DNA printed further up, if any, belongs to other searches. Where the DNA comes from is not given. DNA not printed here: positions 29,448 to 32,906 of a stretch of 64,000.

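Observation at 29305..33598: Three-gene surface operon whose two large products share a SipW/TasA-type 'AAWF' N-terminus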

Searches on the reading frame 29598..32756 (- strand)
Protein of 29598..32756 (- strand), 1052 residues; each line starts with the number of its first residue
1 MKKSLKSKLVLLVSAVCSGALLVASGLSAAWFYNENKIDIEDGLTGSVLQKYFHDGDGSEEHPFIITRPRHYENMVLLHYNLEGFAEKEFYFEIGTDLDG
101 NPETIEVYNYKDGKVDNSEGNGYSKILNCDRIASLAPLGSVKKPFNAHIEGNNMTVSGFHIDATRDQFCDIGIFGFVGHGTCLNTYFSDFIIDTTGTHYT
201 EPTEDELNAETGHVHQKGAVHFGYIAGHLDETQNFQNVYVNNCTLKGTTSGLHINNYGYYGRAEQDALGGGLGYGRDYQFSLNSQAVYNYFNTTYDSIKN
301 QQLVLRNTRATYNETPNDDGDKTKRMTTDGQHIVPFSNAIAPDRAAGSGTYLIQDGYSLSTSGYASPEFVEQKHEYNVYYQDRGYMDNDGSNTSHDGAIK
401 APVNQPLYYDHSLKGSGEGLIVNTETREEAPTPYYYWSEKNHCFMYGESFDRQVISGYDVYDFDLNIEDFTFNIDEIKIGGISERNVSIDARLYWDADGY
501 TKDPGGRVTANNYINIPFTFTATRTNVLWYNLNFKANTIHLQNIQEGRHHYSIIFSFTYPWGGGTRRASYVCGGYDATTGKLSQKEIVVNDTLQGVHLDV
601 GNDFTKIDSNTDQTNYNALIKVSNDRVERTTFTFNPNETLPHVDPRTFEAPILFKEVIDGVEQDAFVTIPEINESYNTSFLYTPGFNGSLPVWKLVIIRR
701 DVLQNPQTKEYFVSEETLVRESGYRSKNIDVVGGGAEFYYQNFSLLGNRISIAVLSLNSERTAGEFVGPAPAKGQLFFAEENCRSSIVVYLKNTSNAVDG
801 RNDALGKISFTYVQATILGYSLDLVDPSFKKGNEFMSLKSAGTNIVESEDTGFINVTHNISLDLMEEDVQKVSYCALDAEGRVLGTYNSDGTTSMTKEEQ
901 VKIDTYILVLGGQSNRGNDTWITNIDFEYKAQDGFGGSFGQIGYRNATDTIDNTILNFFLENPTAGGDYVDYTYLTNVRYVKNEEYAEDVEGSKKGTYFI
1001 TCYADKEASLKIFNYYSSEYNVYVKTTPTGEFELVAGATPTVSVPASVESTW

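Call 3: search_protein_families(library=pfam, proteins=[window:29598-32756:-], max_evalue=1)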
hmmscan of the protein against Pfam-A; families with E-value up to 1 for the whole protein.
window:29598-32756:- (1052 aa): 0 families
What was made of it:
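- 32007..32357 (-): GLUG / Peptidase_M26_N-like module (residues ~134-250: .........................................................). There is no direct Pfam hit on the window protein (call 3).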

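Call 4: search_protein_families(library=ncbifam, proteins=[window:29598-32756:-], max_evalue=1)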
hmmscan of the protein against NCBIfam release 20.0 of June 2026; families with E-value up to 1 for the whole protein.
window:29598-32756:- (1052 aa): 0 families

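Call 12: find_homologous_proteins(query=window:29598-32756:-, max_evalue=0.001)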
Query window:29598-32756:- (1052 aa): 26 proteins with E <= 0.001 among 8000 candidates.
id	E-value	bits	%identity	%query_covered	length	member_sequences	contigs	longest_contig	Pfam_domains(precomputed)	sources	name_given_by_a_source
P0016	0.0e+0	2289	94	100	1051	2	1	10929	-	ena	-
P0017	0.0e+0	1939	80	100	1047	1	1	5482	-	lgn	-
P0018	0.0e+0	1925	79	100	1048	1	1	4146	-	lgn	-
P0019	0.0e+0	1694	70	100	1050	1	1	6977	-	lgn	-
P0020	0.0e+0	1352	59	100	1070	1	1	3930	-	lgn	-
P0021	0.0e+0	1348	59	100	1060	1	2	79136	-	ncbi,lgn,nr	ncbi:MAG: hypothetical protein MJ228_04720 [Bacilli bacterium]|nr:hypothetical protein [Bacilli bact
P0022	0.0e+0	1015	49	99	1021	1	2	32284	-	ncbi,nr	ncbi:MAG: hypothetical protein MJ238_00165 [Bacilli bacterium]|nr:hypothetical protein [Bacilli bact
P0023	6.0e-187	642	39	96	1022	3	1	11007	-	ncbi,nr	ncbi:MAG: hypothetical protein PUJ43_06255 [Bacillales bacterium]|nr:hypothetical protein [Bacillale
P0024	3.9e-183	629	38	92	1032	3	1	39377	-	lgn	-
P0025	4.8e-182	626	38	93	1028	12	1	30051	-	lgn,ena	-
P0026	9.3e-177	608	39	91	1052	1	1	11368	-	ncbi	-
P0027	7.7e-171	589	58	30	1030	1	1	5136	-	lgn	-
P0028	8.0e-160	552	36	98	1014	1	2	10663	-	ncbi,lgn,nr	ncbi:MAG: hypothetical protein MJ220_04315 [Bacilli bacterium]|nr:hypothetical protein [Bacilli bact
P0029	5.2e-127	444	33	98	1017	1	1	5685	-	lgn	-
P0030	1.2e-116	409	32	98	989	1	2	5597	-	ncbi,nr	ncbi:MAG: hypothetical protein MJ236_04210 [Clostridia bacterium]|nr:hypothetical protein [Clostridi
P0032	2.6e-98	349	41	28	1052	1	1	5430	-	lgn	-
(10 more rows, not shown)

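Call 24: find_related_loci(query=A2, collection=genome_contigs, flank=10000)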
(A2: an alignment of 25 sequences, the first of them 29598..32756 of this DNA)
Query A2 (1052 aa) in genome_contigs; peptide patterns used: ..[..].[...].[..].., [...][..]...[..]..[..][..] (x = any residue, [..] = any of these).
37 stretches matched a pattern; 16 encode a relative of the query (tblastn E <= 1e-3); 15 distinct loci.
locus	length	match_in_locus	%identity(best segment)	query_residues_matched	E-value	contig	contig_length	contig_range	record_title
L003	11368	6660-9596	39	2-963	0e+0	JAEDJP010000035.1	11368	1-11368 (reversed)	MAG: Bacilli bacterium isolate MAG191 NODE_6090_length_11368_cov_4.553346, whole genome shotgun sequence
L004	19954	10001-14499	49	5-1047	0e+0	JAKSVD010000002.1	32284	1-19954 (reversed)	MAG: Bacilli bacterium isolate Horse_feces350 MAG350_2, whole genome shotgun sequence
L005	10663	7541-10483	36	1-1027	8e-166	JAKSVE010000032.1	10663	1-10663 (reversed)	MAG: Bacilli bacterium isolate Horse_feces351 MAG351_32, whole genome shotgun sequence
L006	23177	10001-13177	59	1-1051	0e+0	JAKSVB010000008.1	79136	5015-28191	MAG: Bacilli bacterium isolate Horse_feces348 MAG348_8, whole genome shotgun sequence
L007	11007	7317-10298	39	5-1012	0e+0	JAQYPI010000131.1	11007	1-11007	MAG: Bacillales bacterium isolate SUG2074 k141_22264, whole genome shotgun sequence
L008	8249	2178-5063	32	7-969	1e-99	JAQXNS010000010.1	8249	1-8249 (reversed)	MAG: bacterium isolate SUG1359 k141_8863895, whole genome shotgun sequence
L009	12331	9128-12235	27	3-1022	8e-85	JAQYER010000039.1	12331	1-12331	MAG: Bacillales bacterium isolate SUG1798 k141_4379319, whole genome shotgun sequence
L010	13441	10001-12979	30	1-963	2e-77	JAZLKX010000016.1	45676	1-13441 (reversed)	MAG: Bacilli bacterium isolate T1900044958_TA20190014.MAGScoT_cleanbin_000039 SGB_3889_k141_264649, whole genome shotgun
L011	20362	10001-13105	29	8-1022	9e-93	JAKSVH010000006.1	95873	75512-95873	MAG: Bacilli bacterium isolate Horse_feces354 MAG354_6, whole genome shotgun sequence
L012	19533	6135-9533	40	2-1017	7e-59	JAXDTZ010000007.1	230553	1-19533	MAG: Candidatus Enteromonas sp. isolate SUG2459 k141_4117085, whole genome shotgun sequence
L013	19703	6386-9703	40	6-992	1e-57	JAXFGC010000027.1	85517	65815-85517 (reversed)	MAG: Candidatus Enteromonas sp. isolate SUG2460 k141_3147396, whole genome shotgun sequence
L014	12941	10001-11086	38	6-366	3e-56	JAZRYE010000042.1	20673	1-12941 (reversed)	MAG: Bacilli bacterium isolate T1900044950_TA20190003.MAGScoT_cleanbin_000027 SGB_3596_k141_82459, whole genome shotgun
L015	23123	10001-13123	37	2-1024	5e-51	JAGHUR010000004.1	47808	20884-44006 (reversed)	MAG: Candidatus Fiminaster equi isolate E4_MB2_69 c_000000171427, whole genome shotgun sequence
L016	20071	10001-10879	34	2-264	3e-38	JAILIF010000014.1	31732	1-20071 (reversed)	MAG: Bacilli bacterium isolate RUI143 k141_8360099_flag=0_multi=16.9848_len=31732, whole genome shotgun sequence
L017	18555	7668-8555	32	2-265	4e-34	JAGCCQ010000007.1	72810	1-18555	MAG: Bacilli bacterium isolate RGIG9670 Yak_Omasum-2__c71719, whole genome shotgun sequence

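Call 32: search_solved_structures(query=A2, max_evalue=10, show_alignments=2)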
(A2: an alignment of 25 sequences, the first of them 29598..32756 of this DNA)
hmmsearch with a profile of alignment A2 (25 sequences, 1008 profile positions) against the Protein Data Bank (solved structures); distinct sequences matched with E-value up to 10: 0.

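Call 40: predict_structure(alignment_id=A2)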
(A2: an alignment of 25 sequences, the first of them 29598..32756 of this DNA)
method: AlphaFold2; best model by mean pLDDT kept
length: 1052 residues; sequences in the alignment: 25
mean_pLDDT: 79.2   pTM: 0.44
mean pLDDT of the five models: 79.2, 78.6, 77.3, 75.8, 73.5
residues with pLDDT >= 90: 200; 70-90: 614; 50-70: 199; < 50: 39
segments of 3 or more residues with pLDDT < 50: 1-5, 30-43, 273-277, 704-706, 933-935
pLDDT, mean of each block of 10 residues (from residue 1): 47 61 57 44 59 87 92 91 84 91 87 75 88 89 90 93 85 91 95 83 65 64 88 89 86 72 66 49 85 85 87 77 81 86 68 90 71 82 71 70 81 85 73 86 86 84 89 74 76 81 72 85 77 88 90 89 81 88 91 84 78 75 83 83 86 85 80 62 64 76 54 67 70 90 69 86 85 90 91 66 73 65 75 83 67 65 82 87 88 80 84 82 80 56 87 84 71 90 84 88 89 84 89 84 79 51
secondary structure, 60 per line:
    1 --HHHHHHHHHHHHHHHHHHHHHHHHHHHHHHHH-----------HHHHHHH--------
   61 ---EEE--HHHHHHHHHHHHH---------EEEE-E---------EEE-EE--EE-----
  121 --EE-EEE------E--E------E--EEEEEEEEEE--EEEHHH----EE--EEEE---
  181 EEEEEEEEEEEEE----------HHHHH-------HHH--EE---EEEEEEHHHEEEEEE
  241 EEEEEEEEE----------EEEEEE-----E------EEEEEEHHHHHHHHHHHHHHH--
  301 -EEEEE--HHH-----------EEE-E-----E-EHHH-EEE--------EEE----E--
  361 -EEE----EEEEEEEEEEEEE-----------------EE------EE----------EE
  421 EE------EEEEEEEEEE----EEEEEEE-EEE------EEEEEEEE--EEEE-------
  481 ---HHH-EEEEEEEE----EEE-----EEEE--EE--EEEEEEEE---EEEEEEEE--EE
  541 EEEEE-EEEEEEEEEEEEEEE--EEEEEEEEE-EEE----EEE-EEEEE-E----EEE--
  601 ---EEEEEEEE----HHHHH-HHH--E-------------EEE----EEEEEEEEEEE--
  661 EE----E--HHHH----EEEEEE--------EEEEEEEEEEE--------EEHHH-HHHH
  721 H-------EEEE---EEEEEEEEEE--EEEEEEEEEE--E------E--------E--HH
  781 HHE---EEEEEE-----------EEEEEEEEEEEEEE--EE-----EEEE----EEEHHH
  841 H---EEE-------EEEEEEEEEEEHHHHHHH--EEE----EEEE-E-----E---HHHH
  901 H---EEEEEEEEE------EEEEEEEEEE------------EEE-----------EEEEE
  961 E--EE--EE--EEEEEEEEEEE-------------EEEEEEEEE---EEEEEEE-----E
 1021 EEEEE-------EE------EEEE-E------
elements in order (helices of 4 or more, strands of 3 or more residues): H3-34 H46-52 E64-66 H69-81 E91-94 E106-108 E126-128 E148-157 E160-162 E174-177 E181-193 H204-208 E226-231 E235-249 E260-265 E278-283 H284-298 E302-306 E323-325 E340-342 E351-353 E362-364 E369-381 E419-422 E429-438 E443-449 E451-453 E460-467 E470-473 E488-495 E500-502 E508-511 E518-525 E529-536 E539-545 E547-561 E564-572 E574-576 E581-583 E585-589 E596-598 E604-611 H616-620 E641-643 E648-658 H670-673 E678-683 E692-702 H717-721 E729-732 E736-745 E748-757 H779-782 E787-792 E804-817 E827-830 E835-837 H838-841 E845-847 E855-865 H866-872 E875-877 E882-885 H897-901 E905-913 E920-929 E942-944 E956-961 E972-982 E996-1004 E1008-1014 E1020-1025 E1041-1044
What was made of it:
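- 29598..32756 (-): Large partner protein, 1052 aa: signal-like N-terminus, conserved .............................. box, GLUG-type module, then about 750 aa of beta-rich domains. It has no C-terminal anchor. AF2 gives pLDDT 79.2 and pTM 0.44 (call 40).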

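Call 43: fold_search(model_id=the predicted structure, library=pdb)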
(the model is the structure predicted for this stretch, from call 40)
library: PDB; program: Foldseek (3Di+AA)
matches with E <= 10: 643; with E <= 0.001: 1
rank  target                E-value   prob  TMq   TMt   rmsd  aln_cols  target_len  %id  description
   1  7qx6                  5.9e-04  0.33  0.08  0.12  33.2       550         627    7  mosquitocidal Cry11Aa-E583Q determined at pH 7 from naturally-occurring nanocrystals by Serial femtosecond crystallograp (released 2022-07-27)
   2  7k1r_D                2.2e-03  0.12  0.07  0.11  34.2       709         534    9  X-ray Structure of an Enterobacter GH43 Beta-Xylosidase: EcXyl43 F507A mutant (released 2021-11-10)
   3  8ema_A                2.4e-03  0.10  0.06  0.10  43.9       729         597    9  mouse full length B cell receptor (released 2022-11-16)
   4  5t89_Y                2.6e-03  0.08  0.05  0.08  55.5       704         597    8  Crystal structure of VEGF-A in complex with VEGFR-1 domains D1-6 (released 2017-02-01)
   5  7qx5                  3.5e-03  0.33  0.09  0.14  31.2       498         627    9  mosquitocidal Cry11Aa-Y449F determined at pH 7 from naturally-occurring nanocrystals by Serial femtosecond crystallograp (released 2022-07-27)
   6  5zqj_A                4.1e-03  0.13  0.07  0.12  38.6       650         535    9  Crystal structure of beta-xylosidase from Bacillus pumilus (released 2018-05-30)
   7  5t89_X                4.3e-03  0.07  0.06  0.09  44.7       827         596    9  Crystal structure of VEGF-A in complex with VEGFR-1 domains D1-6 (released 2017-02-01)
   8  3fhq_B                5.3e-03  0.63  0.08  0.12  16.6       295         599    8  Structure of endo-beta-N-acetylglucosaminidase A (released 2009-05-05)
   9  3fhq_F                6.9e-03  0.57  0.08  0.12  16.7       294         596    8  Structure of endo-beta-N-acetylglucosaminidase A (released 2009-05-05)
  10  7qx4                  8.6e-03  0.14  0.08  0.12  32.4       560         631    9  mosquitocidal Cry11Aa determined at pH 7 from naturally-occurring nanocrystals by Serial femtosecond crystallography (released 2022-07-27)
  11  6xgr_A                1.7e-02  0.05  0.04  0.09  28.4       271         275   10  YSD1 major tail protein (released 2020-07-01)
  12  8uws_D                1.8e-02  0.07  0.07  0.12  35.3       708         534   10  Cryo-EM structure of an Enterobacter GH43 Beta-Xylosidase: EcXyl43 (released 2024-05-15)
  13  5zqx_B                1.9e-02  0.08  0.07  0.12  35.7       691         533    9  Crystal structure of beta-xylosidase mutant (E186Q) from Bacillus pumilus (released 2018-05-30)
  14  9ixa_B                2.0e-02  0.02  0.03  0.06  34.2       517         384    8  Cryo-EM structure of chikungunya virus glycoprotein E1-E2 with C34 Fab. (released 2025-11-19)
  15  1yif_A                2.1e-02  0.08  0.07  0.11  39.1       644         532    7  CRYSTAL STRUCTURE OF beta-1,4-xylosidase FROM BACILLUS SUBTILIS, NEW YORK STRUCTURAL GENOMICS CONSORTIUM (released 2005-01-18)
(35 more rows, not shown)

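Call 64: search_protein_representatives(alignment_id=A2)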
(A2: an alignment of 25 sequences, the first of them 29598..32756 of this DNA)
Query: 25 sequences, 1008 profile positions. Proteins with E-value up to 0.001 (for the whole library): 3884; up to 1e-10: 1231; up to 1e-30: 301. The best 150 are listed.
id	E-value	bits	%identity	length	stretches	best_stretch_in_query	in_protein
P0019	0.0e+00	1322.2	-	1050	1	1-1008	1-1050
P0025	0.0e+00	1211.2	-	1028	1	5-1008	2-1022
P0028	0.0e+00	1073.2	-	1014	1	1-993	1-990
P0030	0.0e+00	1030.4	-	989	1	5-1007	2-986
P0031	4.2e-296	1001.8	-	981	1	3-1007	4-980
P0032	6.0e-294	994.7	-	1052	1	4-1003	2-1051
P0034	4.9e-292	988.4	-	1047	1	19-1007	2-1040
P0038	6.2e-279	945.0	-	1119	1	4-1008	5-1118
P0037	2.2e-278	943.2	-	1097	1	1-1008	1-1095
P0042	6.0e-261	885.4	-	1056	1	4-1004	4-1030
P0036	1.5e-258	877.5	-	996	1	1-1007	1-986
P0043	4.1e-257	872.7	-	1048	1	5-995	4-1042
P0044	5.4e-245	832.6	-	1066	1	3-986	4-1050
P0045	6.3e-238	809.2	-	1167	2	4-746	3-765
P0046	2.2e-237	807.5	-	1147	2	4-636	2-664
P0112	1.0e-71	259.0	-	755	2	9-264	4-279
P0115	5.4e-70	253.3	-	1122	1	8-262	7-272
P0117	2.1e-69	251.4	-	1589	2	9-263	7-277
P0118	7.0e-69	249.6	-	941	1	10-261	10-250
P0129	2.0e-66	241.5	-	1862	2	1-272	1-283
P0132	1.2e-63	232.3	-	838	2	9-263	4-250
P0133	4.7e-63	230.4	-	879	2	1-264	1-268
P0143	2.3e-57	211.5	-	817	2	10-263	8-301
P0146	5.5e-56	207.0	-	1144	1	2-260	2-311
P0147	5.6e-56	206.9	-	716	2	6-384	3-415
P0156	1.8e-53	198.6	-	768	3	122-264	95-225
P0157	4.3e-53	197.4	-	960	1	4-261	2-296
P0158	4.5e-53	197.3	-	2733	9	129-236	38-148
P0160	8.4e-53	196.4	-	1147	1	6-273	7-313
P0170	4.3e-50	187.4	-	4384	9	118-195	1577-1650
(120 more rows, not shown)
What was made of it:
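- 29598..32756 (-): The family has 3,884 representative clusters at E<=1e-3 (call 64).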

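Call 67: search_protein_families(library=pfam, proteins=[P0117, P0118, P0132, P0143, P0146, P0157, P0115, P0112, P0133, P0147], max_evalue=0.01)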
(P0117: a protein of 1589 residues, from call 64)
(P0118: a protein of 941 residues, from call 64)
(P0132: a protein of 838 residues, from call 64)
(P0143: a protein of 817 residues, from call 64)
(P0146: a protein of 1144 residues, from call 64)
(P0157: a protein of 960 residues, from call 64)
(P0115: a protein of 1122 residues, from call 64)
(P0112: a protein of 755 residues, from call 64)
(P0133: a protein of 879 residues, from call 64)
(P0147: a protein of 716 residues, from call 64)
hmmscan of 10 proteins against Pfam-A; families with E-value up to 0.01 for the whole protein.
P0117 (1589 aa): 0 families

P0118 (941 aa): 0 families

P0132 (838 aa): 0 families

P0143 (817 aa): 0 families

P0146 (1144 aa): 1 family
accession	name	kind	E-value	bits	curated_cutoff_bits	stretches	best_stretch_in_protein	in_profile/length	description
PF14584.11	DUF4446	-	0.0016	18.9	27.4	0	680-717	73-110/150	Protein of unknown function (DUF4446)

P0157 (960 aa): 0 families

P0115 (1122 aa): 0 families

P0112 (755 aa): 0 families

P0133 (879 aa): 0 families

P0147 (716 aa): 0 families
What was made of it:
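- On GLUG-motif / Peptidase_M26_N surface-protein module: Ten distant family members also give none (call 67).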

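Call 68: search_protein_families(library=ncbifam, proteins=[P0117, P0118, P0132, P0143, P0146, P0157, P0115, P0112, P0133, P0147], max_evalue=0.1)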
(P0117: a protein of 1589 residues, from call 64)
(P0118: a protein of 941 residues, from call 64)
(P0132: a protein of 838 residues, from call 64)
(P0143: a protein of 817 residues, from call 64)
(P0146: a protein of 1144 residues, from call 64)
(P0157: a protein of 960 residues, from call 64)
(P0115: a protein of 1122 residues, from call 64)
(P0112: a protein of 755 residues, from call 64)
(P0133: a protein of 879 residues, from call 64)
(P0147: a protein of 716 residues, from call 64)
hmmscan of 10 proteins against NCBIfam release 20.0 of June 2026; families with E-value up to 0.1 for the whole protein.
P0117 (1589 aa): 1 family
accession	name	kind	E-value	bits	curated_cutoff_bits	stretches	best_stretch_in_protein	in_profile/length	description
NF006838.0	PRK09357.1-3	equivalog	0.04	12.8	644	1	247-296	19-68/423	dihydroorotase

P0118 (941 aa): 0 families

P0132 (838 aa): 0 families

P0143 (817 aa): 0 families

P0146 (1144 aa): 1 family
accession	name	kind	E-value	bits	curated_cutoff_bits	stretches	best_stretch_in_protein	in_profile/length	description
TIGR04088.1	cognate_SipW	domain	0.033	14.4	19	0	10-42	1-32/34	SipW-dependent-type signal peptide-containing protein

P0157 (960 aa): 0 families

P0115 (1122 aa): 0 families

P0112 (755 aa): 0 families

P0133 (879 aa): 0 families

P0147 (716 aa): 0 families
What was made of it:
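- On SipW-cognate class signal peptide (NCBIfam TIGR04088): One distant large-family member (P0146) scores 14.4 bits, E = 0.033, over residues 10-42 (call 68).
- TIGR04088 scores 14.4 bits against a cutoff of 19 on family member P0146 (call 68).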
